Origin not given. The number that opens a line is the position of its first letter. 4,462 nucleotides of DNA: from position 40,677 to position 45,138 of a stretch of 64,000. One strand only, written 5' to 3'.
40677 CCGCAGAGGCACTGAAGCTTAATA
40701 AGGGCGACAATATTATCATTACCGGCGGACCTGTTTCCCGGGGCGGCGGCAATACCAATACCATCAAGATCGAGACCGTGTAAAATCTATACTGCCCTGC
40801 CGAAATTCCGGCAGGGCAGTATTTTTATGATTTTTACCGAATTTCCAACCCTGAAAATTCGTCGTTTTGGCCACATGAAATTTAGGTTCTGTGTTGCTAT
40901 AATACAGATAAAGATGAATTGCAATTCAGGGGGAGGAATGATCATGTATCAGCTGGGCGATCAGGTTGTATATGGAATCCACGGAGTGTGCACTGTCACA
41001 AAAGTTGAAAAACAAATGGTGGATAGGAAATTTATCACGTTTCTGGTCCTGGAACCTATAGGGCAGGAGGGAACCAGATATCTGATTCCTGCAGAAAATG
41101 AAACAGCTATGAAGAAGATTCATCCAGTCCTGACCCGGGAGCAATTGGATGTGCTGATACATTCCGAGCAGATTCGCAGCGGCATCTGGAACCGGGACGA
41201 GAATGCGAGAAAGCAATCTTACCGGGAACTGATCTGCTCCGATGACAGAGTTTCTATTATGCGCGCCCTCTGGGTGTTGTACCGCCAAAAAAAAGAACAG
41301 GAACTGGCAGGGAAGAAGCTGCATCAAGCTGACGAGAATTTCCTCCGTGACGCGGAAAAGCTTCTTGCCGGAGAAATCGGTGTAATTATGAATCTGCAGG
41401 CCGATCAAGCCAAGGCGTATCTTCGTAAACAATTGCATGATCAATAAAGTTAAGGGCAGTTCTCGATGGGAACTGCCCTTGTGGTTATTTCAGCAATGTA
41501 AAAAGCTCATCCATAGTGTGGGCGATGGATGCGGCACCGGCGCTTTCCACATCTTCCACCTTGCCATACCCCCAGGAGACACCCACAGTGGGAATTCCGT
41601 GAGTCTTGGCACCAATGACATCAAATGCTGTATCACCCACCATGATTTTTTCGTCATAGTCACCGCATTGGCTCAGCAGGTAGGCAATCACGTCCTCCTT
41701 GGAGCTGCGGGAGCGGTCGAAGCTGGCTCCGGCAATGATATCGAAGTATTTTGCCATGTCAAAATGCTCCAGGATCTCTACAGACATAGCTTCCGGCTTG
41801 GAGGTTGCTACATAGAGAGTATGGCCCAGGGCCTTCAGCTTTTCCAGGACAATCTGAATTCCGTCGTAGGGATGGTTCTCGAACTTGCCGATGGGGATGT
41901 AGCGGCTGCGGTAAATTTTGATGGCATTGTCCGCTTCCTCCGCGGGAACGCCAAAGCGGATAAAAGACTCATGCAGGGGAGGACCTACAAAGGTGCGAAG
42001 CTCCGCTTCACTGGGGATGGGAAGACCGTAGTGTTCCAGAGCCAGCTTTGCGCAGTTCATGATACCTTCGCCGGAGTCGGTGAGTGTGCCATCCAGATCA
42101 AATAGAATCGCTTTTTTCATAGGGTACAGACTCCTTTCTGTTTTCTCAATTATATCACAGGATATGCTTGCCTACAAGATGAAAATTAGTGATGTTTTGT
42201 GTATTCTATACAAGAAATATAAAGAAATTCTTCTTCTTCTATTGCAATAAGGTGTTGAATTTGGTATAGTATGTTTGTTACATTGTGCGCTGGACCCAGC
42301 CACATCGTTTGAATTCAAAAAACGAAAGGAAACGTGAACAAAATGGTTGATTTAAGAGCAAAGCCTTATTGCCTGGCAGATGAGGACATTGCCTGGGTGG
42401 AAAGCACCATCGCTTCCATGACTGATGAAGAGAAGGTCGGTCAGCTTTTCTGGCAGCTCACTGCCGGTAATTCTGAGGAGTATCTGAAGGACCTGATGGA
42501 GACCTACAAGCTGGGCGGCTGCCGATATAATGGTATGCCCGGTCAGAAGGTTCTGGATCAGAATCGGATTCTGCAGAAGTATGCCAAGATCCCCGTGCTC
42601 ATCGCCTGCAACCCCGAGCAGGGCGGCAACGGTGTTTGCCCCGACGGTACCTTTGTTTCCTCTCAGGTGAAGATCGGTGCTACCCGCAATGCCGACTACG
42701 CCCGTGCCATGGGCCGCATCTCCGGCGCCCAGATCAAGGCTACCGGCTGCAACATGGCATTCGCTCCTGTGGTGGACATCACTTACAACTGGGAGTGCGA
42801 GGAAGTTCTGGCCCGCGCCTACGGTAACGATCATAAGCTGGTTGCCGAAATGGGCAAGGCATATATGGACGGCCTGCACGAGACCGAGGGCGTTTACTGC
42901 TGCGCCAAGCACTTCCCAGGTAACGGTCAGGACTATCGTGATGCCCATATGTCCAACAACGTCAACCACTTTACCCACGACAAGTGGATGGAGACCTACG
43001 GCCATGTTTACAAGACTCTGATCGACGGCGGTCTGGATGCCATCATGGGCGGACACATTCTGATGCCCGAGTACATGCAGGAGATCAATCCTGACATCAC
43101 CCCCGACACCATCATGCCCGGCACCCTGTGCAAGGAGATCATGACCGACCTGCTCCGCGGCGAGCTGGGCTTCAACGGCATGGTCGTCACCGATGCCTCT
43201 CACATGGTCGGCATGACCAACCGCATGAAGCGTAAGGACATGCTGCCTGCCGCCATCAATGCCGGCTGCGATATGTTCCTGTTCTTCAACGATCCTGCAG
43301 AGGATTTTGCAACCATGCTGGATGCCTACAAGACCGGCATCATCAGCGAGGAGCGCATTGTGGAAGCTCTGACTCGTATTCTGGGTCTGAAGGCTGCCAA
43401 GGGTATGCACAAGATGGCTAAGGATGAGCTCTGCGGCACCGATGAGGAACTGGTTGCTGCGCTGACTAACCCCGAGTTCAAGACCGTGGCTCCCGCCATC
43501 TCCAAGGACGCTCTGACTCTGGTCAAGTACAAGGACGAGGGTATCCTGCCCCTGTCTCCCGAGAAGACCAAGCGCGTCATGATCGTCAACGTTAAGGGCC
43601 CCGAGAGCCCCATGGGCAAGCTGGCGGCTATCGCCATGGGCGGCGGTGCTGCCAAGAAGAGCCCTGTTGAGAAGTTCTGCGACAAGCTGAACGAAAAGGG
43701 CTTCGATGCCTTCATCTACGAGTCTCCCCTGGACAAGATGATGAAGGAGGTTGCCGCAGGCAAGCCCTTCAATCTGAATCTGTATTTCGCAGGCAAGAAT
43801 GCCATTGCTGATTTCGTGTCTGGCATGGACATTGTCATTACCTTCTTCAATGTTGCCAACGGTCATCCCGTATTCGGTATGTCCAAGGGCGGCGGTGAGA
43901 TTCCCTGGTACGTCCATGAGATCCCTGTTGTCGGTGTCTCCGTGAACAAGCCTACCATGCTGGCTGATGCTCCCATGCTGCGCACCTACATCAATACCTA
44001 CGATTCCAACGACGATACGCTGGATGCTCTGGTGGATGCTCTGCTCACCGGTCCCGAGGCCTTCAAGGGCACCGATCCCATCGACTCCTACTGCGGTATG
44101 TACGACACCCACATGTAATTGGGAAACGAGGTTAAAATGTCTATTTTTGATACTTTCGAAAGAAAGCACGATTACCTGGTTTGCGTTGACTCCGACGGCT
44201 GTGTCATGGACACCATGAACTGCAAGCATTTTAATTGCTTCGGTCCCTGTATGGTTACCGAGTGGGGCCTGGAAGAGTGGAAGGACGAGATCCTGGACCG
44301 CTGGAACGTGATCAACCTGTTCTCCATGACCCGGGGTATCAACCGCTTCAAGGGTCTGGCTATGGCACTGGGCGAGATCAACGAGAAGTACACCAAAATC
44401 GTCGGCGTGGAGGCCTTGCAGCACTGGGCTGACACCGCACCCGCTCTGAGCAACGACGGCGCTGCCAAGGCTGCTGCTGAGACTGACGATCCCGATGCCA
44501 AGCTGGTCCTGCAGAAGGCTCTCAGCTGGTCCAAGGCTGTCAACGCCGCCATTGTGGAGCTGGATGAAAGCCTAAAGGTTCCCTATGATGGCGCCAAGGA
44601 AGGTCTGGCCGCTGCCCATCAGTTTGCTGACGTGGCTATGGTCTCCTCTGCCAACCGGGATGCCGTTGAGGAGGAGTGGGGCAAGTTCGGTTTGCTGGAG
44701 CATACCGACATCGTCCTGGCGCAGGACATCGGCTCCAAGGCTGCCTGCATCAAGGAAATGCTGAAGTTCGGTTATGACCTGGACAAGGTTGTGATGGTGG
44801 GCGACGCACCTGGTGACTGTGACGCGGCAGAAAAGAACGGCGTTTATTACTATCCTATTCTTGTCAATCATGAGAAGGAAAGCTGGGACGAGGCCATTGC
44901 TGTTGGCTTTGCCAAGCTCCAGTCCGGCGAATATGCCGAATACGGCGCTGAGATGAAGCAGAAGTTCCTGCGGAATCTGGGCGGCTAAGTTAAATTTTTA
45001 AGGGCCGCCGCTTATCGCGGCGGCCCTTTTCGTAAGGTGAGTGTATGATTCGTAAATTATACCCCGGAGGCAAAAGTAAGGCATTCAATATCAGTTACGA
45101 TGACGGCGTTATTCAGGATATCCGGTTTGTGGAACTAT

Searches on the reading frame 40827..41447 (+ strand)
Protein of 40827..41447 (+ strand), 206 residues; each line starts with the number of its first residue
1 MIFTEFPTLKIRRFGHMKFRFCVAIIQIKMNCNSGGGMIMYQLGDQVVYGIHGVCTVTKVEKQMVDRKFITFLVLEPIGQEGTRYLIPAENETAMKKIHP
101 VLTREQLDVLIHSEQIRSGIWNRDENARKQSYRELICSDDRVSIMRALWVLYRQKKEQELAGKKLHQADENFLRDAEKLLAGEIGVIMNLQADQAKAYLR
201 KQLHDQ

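Call 86: search_protein_families(library=pfam, proteins=[window:40827-41447:+], max_evalue=0.001)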
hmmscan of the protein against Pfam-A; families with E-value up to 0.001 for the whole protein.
window:40827-41447:+ (206 aa): 1 family
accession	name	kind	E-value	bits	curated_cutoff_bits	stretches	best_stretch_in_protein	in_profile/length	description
PF02559.22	CarD_TRCF_RID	-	1.5e-09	38.3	23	1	41-98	1-56/57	CarD-like/TRCF RID domain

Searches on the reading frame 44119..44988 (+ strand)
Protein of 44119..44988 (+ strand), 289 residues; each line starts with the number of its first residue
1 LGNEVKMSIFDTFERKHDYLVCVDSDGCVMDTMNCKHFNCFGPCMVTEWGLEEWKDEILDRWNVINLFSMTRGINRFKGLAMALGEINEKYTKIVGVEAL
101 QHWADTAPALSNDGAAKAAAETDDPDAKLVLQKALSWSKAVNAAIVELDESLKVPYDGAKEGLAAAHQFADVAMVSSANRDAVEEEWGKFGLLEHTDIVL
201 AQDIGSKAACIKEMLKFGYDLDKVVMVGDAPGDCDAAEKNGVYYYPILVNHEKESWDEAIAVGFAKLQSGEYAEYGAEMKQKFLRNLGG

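Call 86: search_protein_families(library=pfam, proteins=[window:44119-44988:+], max_evalue=0.001)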
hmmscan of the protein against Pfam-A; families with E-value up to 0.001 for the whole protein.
window:44119-44988:+ (289 aa): 2 families
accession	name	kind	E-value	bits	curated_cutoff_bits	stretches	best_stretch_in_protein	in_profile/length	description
PF13419.12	HAD_2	-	4.3e-09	37.2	23.8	1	147-244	72-175/178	Haloacid dehalogenase-like hydrolase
PF00702.32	Hydrolase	-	2.4e-07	31.8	26.4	1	89-240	48-190/191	haloacid dehalogenase-like hydrolase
